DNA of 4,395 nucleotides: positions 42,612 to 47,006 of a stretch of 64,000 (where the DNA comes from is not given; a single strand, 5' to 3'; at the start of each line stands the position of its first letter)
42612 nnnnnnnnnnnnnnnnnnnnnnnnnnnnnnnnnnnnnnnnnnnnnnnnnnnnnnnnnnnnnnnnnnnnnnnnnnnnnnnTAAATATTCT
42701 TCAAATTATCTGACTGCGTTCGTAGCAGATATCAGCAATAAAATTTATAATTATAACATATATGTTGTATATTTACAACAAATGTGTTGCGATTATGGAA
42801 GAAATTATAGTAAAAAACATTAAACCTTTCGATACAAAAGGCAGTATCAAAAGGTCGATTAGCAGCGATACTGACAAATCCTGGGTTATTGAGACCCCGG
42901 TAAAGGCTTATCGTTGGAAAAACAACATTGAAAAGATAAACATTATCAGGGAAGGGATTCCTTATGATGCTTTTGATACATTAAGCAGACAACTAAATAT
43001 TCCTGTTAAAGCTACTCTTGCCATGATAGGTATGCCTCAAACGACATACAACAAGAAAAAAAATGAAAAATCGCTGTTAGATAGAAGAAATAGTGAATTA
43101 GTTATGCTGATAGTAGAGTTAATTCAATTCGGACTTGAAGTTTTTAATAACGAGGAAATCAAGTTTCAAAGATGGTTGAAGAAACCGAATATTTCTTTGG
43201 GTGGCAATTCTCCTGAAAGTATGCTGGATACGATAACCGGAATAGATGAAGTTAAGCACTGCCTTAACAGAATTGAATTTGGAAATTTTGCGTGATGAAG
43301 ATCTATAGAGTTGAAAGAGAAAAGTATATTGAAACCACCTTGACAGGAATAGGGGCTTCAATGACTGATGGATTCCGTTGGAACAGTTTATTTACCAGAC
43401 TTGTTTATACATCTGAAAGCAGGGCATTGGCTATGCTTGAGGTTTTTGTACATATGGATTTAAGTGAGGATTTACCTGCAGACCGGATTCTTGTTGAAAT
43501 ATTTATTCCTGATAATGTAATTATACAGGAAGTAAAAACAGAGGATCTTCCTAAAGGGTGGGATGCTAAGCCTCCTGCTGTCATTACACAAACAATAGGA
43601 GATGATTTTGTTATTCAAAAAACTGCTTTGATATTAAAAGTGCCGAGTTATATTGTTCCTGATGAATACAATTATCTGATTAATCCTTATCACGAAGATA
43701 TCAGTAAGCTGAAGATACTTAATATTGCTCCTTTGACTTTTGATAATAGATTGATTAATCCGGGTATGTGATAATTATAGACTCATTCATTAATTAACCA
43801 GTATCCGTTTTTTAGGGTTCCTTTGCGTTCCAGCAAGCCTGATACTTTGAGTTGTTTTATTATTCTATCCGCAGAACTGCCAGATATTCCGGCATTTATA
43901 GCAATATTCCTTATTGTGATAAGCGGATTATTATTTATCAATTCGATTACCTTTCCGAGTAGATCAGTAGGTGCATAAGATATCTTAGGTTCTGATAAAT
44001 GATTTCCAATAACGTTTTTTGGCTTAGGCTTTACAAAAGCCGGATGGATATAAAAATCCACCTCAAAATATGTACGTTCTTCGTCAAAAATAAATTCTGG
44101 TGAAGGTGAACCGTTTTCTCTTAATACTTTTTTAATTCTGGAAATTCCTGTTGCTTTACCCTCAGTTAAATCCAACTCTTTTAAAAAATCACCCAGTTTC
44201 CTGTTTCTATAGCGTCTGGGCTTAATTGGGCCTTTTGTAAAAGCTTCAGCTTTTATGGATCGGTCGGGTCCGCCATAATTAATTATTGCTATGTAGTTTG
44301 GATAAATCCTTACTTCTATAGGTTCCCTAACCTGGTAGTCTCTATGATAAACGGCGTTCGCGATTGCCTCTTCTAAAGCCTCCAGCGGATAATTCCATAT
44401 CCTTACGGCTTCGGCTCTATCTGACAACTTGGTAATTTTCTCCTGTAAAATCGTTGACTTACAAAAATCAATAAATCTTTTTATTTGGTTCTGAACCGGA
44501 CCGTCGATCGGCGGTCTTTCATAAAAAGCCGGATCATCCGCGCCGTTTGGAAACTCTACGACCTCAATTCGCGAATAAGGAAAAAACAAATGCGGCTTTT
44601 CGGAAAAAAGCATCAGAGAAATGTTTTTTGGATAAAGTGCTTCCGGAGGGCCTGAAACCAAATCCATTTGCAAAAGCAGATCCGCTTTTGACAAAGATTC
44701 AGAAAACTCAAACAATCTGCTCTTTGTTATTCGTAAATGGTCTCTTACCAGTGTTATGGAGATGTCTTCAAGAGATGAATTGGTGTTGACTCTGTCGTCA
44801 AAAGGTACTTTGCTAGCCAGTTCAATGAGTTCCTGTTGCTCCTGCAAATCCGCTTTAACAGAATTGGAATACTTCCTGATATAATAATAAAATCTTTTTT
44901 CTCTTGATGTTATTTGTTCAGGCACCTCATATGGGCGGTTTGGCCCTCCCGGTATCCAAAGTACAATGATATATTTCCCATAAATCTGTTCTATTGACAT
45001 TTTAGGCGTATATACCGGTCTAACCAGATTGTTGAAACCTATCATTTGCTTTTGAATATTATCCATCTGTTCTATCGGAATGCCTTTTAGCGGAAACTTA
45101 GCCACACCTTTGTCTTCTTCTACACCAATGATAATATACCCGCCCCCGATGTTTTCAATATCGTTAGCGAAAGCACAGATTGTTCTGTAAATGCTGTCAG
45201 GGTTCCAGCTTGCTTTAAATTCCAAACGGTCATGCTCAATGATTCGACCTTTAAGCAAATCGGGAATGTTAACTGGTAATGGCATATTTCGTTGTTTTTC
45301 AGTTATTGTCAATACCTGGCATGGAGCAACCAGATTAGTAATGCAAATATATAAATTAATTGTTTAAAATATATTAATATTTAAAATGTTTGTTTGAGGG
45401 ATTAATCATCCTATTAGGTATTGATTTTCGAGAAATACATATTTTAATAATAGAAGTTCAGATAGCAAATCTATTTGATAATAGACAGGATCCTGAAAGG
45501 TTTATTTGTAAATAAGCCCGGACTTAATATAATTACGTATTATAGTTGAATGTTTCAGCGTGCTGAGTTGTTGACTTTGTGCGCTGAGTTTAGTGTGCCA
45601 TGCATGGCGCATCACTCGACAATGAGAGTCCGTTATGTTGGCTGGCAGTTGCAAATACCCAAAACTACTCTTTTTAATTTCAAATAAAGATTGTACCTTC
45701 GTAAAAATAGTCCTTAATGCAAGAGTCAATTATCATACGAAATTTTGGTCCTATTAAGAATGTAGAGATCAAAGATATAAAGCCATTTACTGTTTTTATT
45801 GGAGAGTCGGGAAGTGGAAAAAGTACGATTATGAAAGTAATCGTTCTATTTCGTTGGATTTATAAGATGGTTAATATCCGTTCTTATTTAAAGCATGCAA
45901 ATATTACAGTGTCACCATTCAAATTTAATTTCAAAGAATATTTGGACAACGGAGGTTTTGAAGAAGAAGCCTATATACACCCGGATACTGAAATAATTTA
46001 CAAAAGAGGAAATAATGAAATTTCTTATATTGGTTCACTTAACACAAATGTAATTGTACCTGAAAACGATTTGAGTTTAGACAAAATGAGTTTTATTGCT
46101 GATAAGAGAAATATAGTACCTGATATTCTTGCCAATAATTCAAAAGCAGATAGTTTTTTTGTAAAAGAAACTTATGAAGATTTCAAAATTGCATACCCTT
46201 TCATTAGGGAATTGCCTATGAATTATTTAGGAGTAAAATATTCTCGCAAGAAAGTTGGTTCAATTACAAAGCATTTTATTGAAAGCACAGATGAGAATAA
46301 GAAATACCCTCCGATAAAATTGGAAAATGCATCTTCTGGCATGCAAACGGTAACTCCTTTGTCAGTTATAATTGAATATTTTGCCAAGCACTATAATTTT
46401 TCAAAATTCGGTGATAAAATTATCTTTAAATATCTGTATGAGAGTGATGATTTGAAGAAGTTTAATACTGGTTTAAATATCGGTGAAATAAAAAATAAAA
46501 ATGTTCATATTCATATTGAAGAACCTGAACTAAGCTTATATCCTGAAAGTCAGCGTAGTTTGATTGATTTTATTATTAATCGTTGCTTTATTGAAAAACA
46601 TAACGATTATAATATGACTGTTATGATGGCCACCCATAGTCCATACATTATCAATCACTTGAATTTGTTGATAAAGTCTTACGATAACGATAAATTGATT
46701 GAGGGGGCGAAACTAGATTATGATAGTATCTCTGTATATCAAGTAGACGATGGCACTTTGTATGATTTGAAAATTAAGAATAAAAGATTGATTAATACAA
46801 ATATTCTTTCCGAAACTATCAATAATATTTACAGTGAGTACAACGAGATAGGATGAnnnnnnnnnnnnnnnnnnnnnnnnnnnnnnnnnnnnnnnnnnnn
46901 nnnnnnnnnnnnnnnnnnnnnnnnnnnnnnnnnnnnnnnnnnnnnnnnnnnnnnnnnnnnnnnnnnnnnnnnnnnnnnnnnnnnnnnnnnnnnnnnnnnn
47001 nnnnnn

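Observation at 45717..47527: Two-gene cassette: ABC-type ATPase plus an unknown 224-aa partner with a possible PD-(D/E)xK core, a candidate anti-phage defence system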

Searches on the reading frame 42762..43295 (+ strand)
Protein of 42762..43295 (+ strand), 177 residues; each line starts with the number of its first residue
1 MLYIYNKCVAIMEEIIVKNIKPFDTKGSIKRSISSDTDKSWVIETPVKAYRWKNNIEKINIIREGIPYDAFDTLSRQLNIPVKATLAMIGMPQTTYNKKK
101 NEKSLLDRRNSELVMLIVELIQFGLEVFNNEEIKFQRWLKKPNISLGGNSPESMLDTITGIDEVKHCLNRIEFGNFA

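Call 3: search_protein_families(library=pfam, proteins=[window:42762-43295:+], max_evalue=1)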
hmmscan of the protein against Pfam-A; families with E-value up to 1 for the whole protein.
window:42762-43295:+ (177 aa): 2 families
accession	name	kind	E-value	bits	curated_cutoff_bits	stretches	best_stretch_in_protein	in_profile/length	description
PF09722.15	Xre_MbcA_ParS_C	-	5.5e-12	45.9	24.5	1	126-174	4-51/51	Antitoxin Xre/MbcA/ParS C-terminal toxin-binding domain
PF20432.4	Xre-like-HTH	-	1e-06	29.3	25.8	1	61-117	5-61/63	Antitoxin Xre-like helix-turn-helix domain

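Call 4: search_protein_families(library=padloc, proteins=[window:42762-43295:+], max_evalue=1)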
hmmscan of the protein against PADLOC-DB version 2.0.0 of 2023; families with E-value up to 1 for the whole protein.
window:42762-43295:+ (177 aa): 0 families

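Call 5: search_protein_families(library=ncbifam, proteins=[window:42762-43295:+], max_evalue=1)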
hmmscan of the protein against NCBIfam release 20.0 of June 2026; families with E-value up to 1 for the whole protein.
window:42762-43295:+ (177 aa): 3 families
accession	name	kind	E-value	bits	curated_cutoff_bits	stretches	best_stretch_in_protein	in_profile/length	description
NF049845.1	Xre_ParS_antitoxin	subfamily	1.1e-29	102.8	90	1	65-177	1-112/112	type II RES/Xre toxin-antitoxin system antitoxin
TIGR02293.1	TAS_TIGR02293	hypoth_equivalog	4.1e-18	65.3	57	1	48-177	5-133/133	putative toxin-antitoxin system antitoxin component, TIGR02293 family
NF033147.1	GXX_rpt_CTERM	domain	0.071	13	50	1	59-95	84-120/132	Gly-Xaa-Xaa repeat protein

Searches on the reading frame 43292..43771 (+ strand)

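Call 3: search_protein_families(library=pfam, proteins=[window:43292-43771:+], max_evalue=1)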
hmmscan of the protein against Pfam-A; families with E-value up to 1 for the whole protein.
window:43292-43771:+ (159 aa): 1 family
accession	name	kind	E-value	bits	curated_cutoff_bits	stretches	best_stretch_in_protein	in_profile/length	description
PF08808.17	RES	-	1.1e-20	74.6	23.2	1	4-150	2-156/157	RES domain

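Call 4: search_protein_families(library=padloc, proteins=[window:43292-43771:+], max_evalue=1)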
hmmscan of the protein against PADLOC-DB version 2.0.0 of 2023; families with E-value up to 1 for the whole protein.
window:43292-43771:+ (159 aa): 1 family
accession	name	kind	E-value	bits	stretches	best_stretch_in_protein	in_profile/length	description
PDLC01432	Cas5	-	0.0095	14.2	1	54-154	137-207/211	CAS-I-B; effector_G5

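Call 5: search_protein_families(library=ncbifam, proteins=[window:43292-43771:+], max_evalue=1)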
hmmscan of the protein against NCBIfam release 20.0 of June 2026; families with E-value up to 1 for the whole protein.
window:43292-43771:+ (159 aa): 1 family
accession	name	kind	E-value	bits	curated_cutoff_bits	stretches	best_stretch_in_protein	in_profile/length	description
NF049844.1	Res_ParT_toxin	subfamily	1.7e-48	164.2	110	1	5-154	1-147/147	type II RES/Xre toxin-antitoxin system toxin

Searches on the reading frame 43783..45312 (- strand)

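Call 3: search_protein_families(library=pfam, proteins=[window:43783-45312:-], max_evalue=1)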
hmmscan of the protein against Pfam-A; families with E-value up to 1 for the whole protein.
window:43783-45312:- (509 aa): 10 families
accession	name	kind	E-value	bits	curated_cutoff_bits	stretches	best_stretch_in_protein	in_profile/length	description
PF04326.19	SLFN_AlbA_2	-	3.1e-16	60.4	25.3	1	26-153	1-116/118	Schlafen, AlbA_2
PF13749.12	HATPase_c_4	-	1.7e-11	44.4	26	1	331-418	3-87/89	Putative ATP-dependent DNA helicase recG C-terminal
PF13412.12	HTH_24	-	0.0045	17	21.9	1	454-494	7-47/48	Winged helix-turn-helix DNA-binding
PF01047.28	MarR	-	0.039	14.3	24.6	1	455-497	8-50/59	MarR family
PF12802.13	MarR_2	-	0.068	13.8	27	1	456-497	11-53/61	MarR family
PF09339.16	HTH_IclR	-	0.089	13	22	1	461-497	14-51/52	IclR helix-turn-helix domain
PF08512.18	Rttp106-like_middle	-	0.16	12.8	25.5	1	226-254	14-42/91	Histone chaperone Rttp106-like, middle domain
PF03297.21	Ribosomal_S25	-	0.21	12.3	28.8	1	450-495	42-87/101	S25 ribosomal protein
PF11972.14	HTH_13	-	0.21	12.1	26.1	1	452-490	1-39/54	HTH DNA binding domain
PF02082.26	Rrf2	-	0.23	12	30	1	462-506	21-65/132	Iron-dependent Transcriptional regulator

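Call 4: search_protein_families(library=padloc, proteins=[window:43783-45312:-], max_evalue=1)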
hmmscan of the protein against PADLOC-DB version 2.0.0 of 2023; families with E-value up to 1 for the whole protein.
window:43783-45312:- (509 aa): 8 families
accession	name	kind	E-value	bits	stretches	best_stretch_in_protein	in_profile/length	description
PDLC02394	pAgo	-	1.3e-18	64.3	1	39-415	55-431/1121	-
PDLC02402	Aga_SIR2-PNTD1-PNTD2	-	1.2e-13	48.1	1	160-423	300-564/876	Class I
PDLC02418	Aga_SIR2-Kinase-PNTD1-PNTD2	-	2.7e-09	33.8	1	269-426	285-445/756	Class I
PDLC05032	PDC-S50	-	0.0011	16.2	1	16-139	9-132/387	-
PDLC01434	CasR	-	0.0018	16.1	1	453-498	131-175/191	"CAS-I,CAS-II,CAS-III,CAS-IV,CAS-V,CAS-VI; associated_signaling"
PDLC03963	SoFic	-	0.0039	14.6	1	454-498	297-342/361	-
PDLC01865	CARF3--CARF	-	0.016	12.8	1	461-508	163-205/215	-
PDLC01268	CasR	-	0.032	12.2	1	452-498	126-171/179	"CAS-I,CAS-II,CAS-III,CAS-IV,CAS-V,CAS-VI; associated_signaling"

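Call 5: search_protein_families(library=ncbifam, proteins=[window:43783-45312:-], max_evalue=1)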
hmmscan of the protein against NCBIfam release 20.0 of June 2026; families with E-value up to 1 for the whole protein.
window:43783-45312:- (509 aa): 1 family
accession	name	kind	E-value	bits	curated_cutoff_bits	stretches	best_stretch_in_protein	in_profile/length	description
TIGR01884.1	cas_HTH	subfamily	0.02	14.3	60.2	1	449-501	141-192/202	CRISPR-associated CARF protein Csa3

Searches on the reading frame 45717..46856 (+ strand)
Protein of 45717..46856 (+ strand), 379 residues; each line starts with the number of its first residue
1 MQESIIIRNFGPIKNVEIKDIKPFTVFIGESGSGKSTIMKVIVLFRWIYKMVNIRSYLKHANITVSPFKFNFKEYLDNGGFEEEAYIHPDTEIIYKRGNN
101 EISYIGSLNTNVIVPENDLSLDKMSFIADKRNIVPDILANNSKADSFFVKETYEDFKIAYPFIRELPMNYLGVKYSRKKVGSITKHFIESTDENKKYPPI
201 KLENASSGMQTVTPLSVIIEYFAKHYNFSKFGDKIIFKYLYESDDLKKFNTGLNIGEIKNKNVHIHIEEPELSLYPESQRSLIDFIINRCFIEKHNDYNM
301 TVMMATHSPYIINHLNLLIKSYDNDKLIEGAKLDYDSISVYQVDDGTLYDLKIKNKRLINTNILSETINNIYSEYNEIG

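Call 3: search_protein_families(library=pfam, proteins=[window:45717-46856:+], max_evalue=1)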
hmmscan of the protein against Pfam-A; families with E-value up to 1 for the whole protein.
window:45717-46856:+ (379 aa): 8 families
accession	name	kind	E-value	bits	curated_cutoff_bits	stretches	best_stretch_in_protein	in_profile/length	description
PF13175.12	AAA_15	-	9.8e-19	68.6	32.1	2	185-312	281-374/374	AAA ATPase domain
PF13304.12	AAA_21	-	4.4e-16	60.3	27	1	24-313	1-304/304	AAA domain, putative AbiEii toxin, Type IV TA system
PF13476.12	AAA_23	-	0.00022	22.4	27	1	4-86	1-74/201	AAA domain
PF13555.12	AAA_29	-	0.002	18.3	27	1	21-39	22-39/61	P-loop containing region of AAA domain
PF00005.33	ABC_tran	-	0.0045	18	25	1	25-43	14-32/137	ABC transporter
PF02463.25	SMC_N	-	0.0058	16.5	40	1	3-42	3-44/220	RecF/RecN/SMC N terminal domain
PF03193.22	RsgA_GTPase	-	0.035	14.4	30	1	24-43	108-127/174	RsgA GTPase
PF13401.12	AAA_22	-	0.19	12.5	27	1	23-41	6-24/130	AAA domain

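Call 4: search_protein_families(library=padloc, proteins=[window:45717-46856:+], max_evalue=1)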
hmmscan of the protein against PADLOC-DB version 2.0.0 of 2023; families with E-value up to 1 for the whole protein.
window:45717-46856:+ (379 aa): 88 families (the best 25 are shown)
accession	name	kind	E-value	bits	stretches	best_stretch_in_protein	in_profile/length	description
PDLC04562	PDC-M29A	-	9.7e-33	112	1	4-330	3-336/410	-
PDLC02979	AriA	-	4.7e-17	60.8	2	3-195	4-187/373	-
PDLC02980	AriA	-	8.4e-16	56.8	1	24-313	1-304/304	-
PDLC04182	HEC-01A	-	2e-14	51.4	2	3-42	5-51/406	-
PDLC03878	NsnB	-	8.6e-14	50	1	3-345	3-305/345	-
PDLC02981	AriAB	-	1.1e-13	48.8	2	3-46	4-47/694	-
PDLC04176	HEC-01A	-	7.5e-13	46.6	2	3-62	4-63/371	-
PDLC04710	PDC-M56A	-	1.2e-11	42.3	2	3-97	2-90/382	-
PDLC04144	HEC-01B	-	4.5e-11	40.5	2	3-56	4-56/395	-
PDLC04033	PD-T4-4_A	-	6.7e-11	40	2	260-377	324-453/460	-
PDLC04214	HEC-02A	-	8.7e-11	39.7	2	1-42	1-42/338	-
PDLC00266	PtuA1|PtuA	-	1.9e-10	38.6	2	253-328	325-399/483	AAA ATPase domain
PDLC04179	HEC-01A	-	2.2e-10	38.2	2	1-49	1-48/459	-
PDLC00283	PtuA1|PtuA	-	4e-10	37.4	2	257-332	294-367/448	AAA ATPase domain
PDLC00303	PtuA1|PtuA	-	5.1e-10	37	2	257-356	233-310/386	AAA ATPase domain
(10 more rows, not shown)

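Call 5: search_protein_families(library=ncbifam, proteins=[window:45717-46856:+], max_evalue=1)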
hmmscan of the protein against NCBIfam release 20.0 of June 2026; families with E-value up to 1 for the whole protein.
window:45717-46856:+ (379 aa): 28 families (the best 25 are shown)
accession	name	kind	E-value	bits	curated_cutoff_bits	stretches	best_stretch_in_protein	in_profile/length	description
NF038234.1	retron_eff_Eco8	equivalog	1.1e-09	37.5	250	2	4-45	5-46/679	retron Eco8 family effector endonuclease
NF047739.1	antiphage_MADS3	equivalog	5.8e-07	29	420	1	4-58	4-57/427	methylation-associated defense system AAA family ATPase MAD3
TIGR03608.1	L_ocin_972_ABC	subfamily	1.2e-05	24.8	254.85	2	25-45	27-47/206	putative bacteriocin export ABC transporter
NF041760.1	PtuA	equivalog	0.00062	18.8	500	1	4-51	54-102/524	retron Ec78 anti-phage system effector ATPase PtuA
TIGR00634.1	recN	equivalog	0.00077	18.5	407.85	1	2-44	2-44/563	DNA repair protein RecN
TIGR02673.1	FtsE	equivalog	0.00093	18.9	264.85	1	23-44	29-50/214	cell division ATP-binding protein FtsE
TIGR04521.1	ECF_ATPase_2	equivalog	0.001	18.2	330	1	16-42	26-51/279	energy-coupling factor transporter ATPase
NF040873.1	AztA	equivalog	0.0038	16.8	220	1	24-43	20-39/191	zinc ABC transporter ATP-binding protein AztA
NF041774.1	tung_ATPbind_TupC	equivalog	0.006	15.6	400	1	13-44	18-48/319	tungstate ABC transporter ATP-binding protein TupC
TIGR02315.1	ABC_phnC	equivalog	0.0076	15.7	266.1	1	23-43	29-49/243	phosphonate ABC transporter ATP-binding protein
TIGR00972.1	3a0107s01c2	equivalog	0.0086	15.4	343.2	1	14-50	18-55/248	phosphate ABC transporter ATP-binding protein PstB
NF010158.0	PRK13637.1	equivalog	0.0087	15.2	390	1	15-42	27-53/287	energy-coupling factor transporter ATPase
NF038007.1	ABC_ATP_DarD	equivalog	0.014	14.9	375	1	24-47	33-56/218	darobactin export ABC transporter ATP-binding protein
NF010171.0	PRK13652.1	equivalog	0.017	14.3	476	1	266-327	160-216/277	cobalt transporter ATP-binding subunit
NF008233.0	PRK11000.1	equivalog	0.018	13.9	568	1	15-43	23-50/369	maltose/maltodextrin ABC transporter ATP-binding protein MalK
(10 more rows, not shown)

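Call 6: search_protein_families(library=phrogs, proteins=[window:45717-46856:+], max_evalue=1)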
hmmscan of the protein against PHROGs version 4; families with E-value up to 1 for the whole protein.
window:45717-46856:+ (379 aa): 12 families
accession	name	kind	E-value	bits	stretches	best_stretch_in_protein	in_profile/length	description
phrog_4747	-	unknown function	1.1e-13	52.2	2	3-46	4-46/610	-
phrog_3940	-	unknown function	5.1e-13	49.7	1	1-319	4-306/537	-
phrog_8323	-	unknown function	1.3e-11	44.8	2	3-133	52-177/623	-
phrog_14430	-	unknown function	1.8e-10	41.7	2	4-43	4-42/444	-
phrog_7507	-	unknown function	1e-09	39.3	2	260-319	405-458/483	-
phrog_21420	-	unknown function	2.7e-07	30.5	2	266-320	530-578/654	-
phrog_293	-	moron, auxiliary metabolic gene and host takeover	0.00044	19.3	1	24-43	165-184/1058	ABC transporter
phrog_9802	-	unknown function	0.0018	18.4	1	3-60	6-63/438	-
phrog_1815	-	other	0.0075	17.5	1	24-43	5-24/197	guanylate kinase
phrog_2392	-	moron, auxiliary metabolic gene and host takeover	0.012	15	1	25-43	510-528/726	ABC transporter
phrog_1499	-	unknown function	0.038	14.2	1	4-42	7-45/427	-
phrog_296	-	integration and excision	0.23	11.1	1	24-40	320-336/626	DNA transposition protein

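Call 68: search_solved_structures(query=window:45717-46856:+, max_evalue=0.01)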
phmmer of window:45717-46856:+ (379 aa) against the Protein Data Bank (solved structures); distinct sequences matched with E-value up to 0.01: 2.
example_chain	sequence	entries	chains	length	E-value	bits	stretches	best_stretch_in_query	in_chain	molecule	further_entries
8idb_A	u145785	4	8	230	0.0033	19.9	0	262-319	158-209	Cell division ATP-binding protein FtsE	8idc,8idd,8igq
8jia_A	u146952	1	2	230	0.0079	18.7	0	17-43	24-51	Cell division ATP-binding protein FtsE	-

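Call 90: predict_structure(alignment_id=A4)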
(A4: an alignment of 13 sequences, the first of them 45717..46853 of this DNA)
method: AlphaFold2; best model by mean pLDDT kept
length: 379 residues; sequences in the alignment: 13
mean_pLDDT: 72.6   pTM: 0.79
mean pLDDT of the five models: 72.6, 72.4, 66.3, 65.0, 56.9
residues with pLDDT >= 90: 34; 70-90: 179; 50-70: 154; < 50: 12
segments of 3 or more residues with pLDDT < 50: 205-207, 363-367
pLDDT, mean of each block of 10 residues (from residue 1): 90 89 88 83 87 79 66 72 84 91 88 75 67 53 56 67 56 66 67 64 55 67 73 61 55 63 81 65 83 80 83 82 81 84 83 62 48 63
secondary structure, 60 per line:
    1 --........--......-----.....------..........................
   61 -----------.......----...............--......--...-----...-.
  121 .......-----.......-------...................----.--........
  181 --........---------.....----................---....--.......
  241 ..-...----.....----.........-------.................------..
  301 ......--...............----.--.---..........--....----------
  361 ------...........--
elements in order: E3-10 E13-18 E24-28 H35-60 H72-78 H83-86 E87-97 E100-105 E108-110 E120-127 H133-139 H147-165 E173-180 E183-190 H209-224 H228-231 H234-242 H251-255 E260-268 H276-292 E299-306 H309-323 E338-344 E347-350 H367-377

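Call 94: fold_search(model_id=the predicted structure, library=pdb)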
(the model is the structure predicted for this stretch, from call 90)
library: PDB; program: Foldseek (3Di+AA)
matches with E <= 10: 870; with E <= 0.001: 140
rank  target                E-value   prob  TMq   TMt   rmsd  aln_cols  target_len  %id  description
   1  8ee4_D                1.7e-08  1.00  0.43  0.42  11.8       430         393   11  Structure of PtuA (released 2024-01-03)
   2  8eea_B                2.3e-08  1.00  0.45  0.45   9.9       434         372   12  Structure of E.coli Septu (PtuAB) complex (released 2023-12-27)
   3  8eea_A                3.4e-08  1.00  0.46  0.46   9.5       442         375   13  Structure of E.coli Septu (PtuAB) complex (released 2023-12-27)
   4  8sux_C                4.0e-08  1.00  0.45  0.45  11.7       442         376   12  Structure of E. coli PtuA hexamer (released 2024-01-10)
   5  9kk2_E                5.6e-08  1.00  0.42  0.33  12.1       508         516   11  Cryo-EM structure of the Retron-Eco7 complex (state 5) (released 2025-11-12)
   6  9n69_D                5.9e-08  1.00  0.46  0.41  10.5       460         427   13  Structure of the retron IA complex with HNH nuclease in the "down" orientation (released 2025-04-23)
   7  9n69_C                5.9e-08  1.00  0.46  0.39  15.7       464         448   12  Structure of the retron IA complex with HNH nuclease in the "down" orientation (released 2025-04-23)
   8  9n6b_B                5.9e-08  1.00  0.41  0.32  17.8       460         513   12  Structure of the retron IA complex with HNH nuclease in the "up" orientation (released 2025-04-23)
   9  9kjz_B                6.2e-08  1.00  0.42  0.32  11.0       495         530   11  Cryo-EM structure of the Retron-Eco7 complex (state 3) (released 2025-11-12)
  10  9n6c_D                7.3e-08  1.00  0.47  0.42   9.6       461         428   12  Structure of the Retron IA Complex without the HNH Nuclease (released 2025-04-23)
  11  9lp9_B                7.3e-08  1.00  0.35  0.20  17.5       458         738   16  The cryo-EM structure of retron Eco8 in a standby state (released 2025-11-19)
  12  9o4a_A                8.7e-08  1.00  0.44  0.37   8.2       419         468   12  Ec83 Retron PtuAB mutant complex (released 2025-07-02)
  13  9nnb_D                1.0e-07  1.00  0.44  0.35   9.4       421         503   12  Cryo-EM structure of the Retron Ec78 complex, PtuA:PtuB:RT (4:2:1) (released 2025-10-08)
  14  8sux_D                1.1e-07  1.00  0.43  0.44  11.9       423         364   12  Structure of E. coli PtuA hexamer (released 2024-01-10)
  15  9x9b_B                1.1e-07  1.00  0.40  0.23  15.6       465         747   15  Retron-Eco8 complex with ATP-Mg2+ (released 2026-03-04)
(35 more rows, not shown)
